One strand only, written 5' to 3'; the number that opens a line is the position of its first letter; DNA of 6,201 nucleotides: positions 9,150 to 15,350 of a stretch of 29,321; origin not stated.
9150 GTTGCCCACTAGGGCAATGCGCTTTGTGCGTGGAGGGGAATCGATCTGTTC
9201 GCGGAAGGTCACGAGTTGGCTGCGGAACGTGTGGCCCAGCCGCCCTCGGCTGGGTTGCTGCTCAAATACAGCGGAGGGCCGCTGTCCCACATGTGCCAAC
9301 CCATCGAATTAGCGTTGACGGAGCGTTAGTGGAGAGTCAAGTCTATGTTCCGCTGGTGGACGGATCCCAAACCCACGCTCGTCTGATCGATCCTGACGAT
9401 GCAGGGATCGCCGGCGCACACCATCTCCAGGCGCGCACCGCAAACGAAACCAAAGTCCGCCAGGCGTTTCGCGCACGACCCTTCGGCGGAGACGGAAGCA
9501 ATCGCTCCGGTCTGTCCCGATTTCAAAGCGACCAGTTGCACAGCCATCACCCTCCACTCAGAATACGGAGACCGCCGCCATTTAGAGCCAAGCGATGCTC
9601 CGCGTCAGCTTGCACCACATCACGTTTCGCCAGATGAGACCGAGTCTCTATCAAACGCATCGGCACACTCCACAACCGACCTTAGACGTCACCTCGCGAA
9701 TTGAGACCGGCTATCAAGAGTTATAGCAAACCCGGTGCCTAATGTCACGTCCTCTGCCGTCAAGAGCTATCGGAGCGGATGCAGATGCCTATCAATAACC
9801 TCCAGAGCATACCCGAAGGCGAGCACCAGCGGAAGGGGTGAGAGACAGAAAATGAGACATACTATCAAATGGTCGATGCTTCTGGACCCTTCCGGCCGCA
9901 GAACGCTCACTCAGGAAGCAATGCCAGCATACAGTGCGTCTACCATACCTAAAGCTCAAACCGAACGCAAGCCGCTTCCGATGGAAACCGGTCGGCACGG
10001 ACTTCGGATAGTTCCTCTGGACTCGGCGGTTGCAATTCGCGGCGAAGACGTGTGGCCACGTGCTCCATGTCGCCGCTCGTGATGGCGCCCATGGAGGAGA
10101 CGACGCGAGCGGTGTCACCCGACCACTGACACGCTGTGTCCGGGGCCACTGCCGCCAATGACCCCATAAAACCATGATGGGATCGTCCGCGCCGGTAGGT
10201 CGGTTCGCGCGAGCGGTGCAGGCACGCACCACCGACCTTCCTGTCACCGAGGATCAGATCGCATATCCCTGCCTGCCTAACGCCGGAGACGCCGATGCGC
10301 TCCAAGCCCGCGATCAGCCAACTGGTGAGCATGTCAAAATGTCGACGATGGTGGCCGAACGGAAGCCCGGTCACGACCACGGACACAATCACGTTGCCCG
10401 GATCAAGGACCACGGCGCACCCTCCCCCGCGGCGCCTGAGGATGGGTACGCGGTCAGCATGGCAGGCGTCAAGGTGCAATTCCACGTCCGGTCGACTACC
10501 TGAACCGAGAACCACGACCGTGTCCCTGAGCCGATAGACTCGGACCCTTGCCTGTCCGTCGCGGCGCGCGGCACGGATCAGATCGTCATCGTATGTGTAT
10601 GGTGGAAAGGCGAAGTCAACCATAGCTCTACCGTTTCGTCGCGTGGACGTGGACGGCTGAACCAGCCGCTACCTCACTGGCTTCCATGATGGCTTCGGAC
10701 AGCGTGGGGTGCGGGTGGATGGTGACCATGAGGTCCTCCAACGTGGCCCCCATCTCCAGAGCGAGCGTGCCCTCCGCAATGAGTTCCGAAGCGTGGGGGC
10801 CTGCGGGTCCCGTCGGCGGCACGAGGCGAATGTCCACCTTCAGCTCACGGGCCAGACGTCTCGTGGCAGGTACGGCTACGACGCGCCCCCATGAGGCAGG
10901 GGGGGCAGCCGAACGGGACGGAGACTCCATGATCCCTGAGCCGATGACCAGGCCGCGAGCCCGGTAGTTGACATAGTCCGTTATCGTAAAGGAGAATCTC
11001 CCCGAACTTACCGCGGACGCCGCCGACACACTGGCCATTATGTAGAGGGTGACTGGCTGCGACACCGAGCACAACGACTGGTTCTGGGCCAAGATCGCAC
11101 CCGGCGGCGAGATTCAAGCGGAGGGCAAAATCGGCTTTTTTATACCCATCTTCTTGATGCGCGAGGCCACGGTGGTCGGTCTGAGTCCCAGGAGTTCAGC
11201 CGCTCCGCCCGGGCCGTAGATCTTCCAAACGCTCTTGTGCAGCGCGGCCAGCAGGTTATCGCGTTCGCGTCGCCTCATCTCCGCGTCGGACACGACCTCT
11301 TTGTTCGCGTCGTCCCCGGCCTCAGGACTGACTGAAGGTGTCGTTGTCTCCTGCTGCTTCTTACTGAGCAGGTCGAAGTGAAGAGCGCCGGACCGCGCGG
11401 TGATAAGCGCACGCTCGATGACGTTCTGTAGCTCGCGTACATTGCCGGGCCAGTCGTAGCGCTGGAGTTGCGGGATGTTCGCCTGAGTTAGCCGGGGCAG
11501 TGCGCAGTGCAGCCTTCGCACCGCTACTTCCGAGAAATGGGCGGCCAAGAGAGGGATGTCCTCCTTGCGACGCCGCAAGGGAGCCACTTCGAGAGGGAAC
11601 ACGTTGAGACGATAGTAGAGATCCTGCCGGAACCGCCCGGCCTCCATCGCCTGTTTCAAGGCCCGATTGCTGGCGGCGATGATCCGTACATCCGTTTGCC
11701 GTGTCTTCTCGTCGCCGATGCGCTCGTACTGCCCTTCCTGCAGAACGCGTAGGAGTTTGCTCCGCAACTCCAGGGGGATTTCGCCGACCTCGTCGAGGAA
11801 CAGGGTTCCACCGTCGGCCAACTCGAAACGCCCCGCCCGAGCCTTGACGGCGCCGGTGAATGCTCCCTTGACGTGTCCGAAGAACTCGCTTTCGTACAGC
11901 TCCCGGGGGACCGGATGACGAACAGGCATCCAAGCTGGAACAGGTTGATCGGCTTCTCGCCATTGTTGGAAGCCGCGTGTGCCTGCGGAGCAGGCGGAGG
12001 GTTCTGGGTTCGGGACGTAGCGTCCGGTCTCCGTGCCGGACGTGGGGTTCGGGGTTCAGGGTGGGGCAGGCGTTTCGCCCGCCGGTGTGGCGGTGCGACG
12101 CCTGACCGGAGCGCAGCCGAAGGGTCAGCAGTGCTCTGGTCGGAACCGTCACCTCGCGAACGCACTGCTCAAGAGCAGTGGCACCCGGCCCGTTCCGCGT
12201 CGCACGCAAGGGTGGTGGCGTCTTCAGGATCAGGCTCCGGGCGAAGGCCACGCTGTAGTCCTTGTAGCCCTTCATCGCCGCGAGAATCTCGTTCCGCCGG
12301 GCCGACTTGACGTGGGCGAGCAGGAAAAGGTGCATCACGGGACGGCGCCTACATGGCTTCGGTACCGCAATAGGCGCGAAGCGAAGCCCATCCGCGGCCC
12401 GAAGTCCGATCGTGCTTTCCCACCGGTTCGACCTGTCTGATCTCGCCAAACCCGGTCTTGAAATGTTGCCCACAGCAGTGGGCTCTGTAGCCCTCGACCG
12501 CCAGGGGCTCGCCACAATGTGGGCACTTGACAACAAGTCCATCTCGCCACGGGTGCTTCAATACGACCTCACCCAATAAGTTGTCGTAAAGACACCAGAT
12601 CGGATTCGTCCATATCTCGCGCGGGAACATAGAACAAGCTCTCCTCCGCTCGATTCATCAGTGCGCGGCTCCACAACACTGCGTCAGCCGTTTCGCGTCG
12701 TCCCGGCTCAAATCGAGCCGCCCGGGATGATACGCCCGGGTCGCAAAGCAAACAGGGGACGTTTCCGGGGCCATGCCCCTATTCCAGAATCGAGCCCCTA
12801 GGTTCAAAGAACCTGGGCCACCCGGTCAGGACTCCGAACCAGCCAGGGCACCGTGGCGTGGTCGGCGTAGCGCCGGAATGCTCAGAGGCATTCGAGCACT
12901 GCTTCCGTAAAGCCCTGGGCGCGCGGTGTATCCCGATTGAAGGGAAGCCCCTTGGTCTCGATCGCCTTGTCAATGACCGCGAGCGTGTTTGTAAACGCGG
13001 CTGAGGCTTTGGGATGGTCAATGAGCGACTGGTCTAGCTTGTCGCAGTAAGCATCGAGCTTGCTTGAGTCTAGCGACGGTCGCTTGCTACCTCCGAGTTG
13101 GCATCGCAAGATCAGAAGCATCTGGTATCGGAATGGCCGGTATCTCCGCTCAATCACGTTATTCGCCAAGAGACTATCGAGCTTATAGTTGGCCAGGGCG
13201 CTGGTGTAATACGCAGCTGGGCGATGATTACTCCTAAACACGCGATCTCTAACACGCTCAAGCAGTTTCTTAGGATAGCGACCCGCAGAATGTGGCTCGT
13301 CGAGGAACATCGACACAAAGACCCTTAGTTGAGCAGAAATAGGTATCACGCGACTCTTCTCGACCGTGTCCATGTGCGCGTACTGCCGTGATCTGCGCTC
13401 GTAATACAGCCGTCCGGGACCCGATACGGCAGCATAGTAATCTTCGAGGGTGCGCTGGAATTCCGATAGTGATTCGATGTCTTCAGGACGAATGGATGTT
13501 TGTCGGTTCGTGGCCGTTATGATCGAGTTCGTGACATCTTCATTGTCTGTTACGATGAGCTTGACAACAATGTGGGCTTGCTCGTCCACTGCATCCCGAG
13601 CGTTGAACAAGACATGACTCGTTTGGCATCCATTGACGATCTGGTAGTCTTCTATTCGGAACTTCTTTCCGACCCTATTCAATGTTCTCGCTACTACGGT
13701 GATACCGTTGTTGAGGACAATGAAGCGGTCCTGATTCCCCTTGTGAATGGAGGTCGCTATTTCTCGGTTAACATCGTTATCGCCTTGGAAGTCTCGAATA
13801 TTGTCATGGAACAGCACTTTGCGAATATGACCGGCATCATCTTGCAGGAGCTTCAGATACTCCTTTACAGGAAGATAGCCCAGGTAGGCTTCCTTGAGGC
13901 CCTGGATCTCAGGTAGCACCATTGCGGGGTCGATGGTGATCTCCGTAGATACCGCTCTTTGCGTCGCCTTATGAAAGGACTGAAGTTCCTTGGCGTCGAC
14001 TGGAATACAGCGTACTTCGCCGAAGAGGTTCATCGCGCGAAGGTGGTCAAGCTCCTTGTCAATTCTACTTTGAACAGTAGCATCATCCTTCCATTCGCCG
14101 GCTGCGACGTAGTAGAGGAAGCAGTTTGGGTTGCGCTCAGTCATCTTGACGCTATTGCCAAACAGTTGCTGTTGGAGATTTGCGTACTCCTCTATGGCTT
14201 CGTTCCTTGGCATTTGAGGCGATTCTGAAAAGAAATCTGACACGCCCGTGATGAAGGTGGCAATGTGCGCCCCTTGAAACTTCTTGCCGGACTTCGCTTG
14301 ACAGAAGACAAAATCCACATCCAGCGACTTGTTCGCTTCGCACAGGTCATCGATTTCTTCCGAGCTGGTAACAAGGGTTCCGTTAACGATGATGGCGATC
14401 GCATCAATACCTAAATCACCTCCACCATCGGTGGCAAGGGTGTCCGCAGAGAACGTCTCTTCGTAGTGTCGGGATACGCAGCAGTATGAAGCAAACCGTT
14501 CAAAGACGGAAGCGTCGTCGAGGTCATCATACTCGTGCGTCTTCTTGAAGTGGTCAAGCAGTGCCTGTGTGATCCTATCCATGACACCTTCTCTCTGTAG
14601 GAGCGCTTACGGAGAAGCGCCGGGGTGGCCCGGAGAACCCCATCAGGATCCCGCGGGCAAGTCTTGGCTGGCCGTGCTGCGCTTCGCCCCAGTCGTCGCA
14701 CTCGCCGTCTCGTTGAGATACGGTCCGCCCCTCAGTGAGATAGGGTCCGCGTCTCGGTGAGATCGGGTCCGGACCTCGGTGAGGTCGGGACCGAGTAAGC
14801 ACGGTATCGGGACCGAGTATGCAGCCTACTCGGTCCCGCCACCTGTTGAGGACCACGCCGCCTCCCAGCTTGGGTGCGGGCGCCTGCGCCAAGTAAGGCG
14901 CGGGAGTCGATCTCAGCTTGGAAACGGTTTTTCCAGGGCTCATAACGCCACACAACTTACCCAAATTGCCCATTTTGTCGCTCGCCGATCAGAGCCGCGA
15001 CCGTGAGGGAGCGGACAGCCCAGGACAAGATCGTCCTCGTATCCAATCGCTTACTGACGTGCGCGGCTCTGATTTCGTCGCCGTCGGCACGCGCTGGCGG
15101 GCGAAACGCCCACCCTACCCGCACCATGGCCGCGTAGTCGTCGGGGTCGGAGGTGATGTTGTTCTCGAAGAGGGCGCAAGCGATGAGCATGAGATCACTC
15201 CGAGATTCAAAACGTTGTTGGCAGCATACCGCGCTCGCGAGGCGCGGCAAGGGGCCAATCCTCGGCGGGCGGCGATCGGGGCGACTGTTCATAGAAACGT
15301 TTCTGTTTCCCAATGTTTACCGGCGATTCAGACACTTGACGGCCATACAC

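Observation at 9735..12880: Patchwork zone: at least six unrelated gene fragments spliced end to end on both strands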

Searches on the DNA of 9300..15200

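Call 32: search_rna_families(source=window, start=9300, end=15200, threshold=evalue, max_evalue=1)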
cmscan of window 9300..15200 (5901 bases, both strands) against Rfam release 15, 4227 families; matches with E-value up to 1: 1.
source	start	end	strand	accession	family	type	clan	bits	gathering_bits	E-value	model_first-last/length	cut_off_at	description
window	12222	12281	-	RF01151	snoU82P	Gene; snRNA; snoRNA; CD-box;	-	16.8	42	0.75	1-55/55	no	Small nucleolar RNA U82P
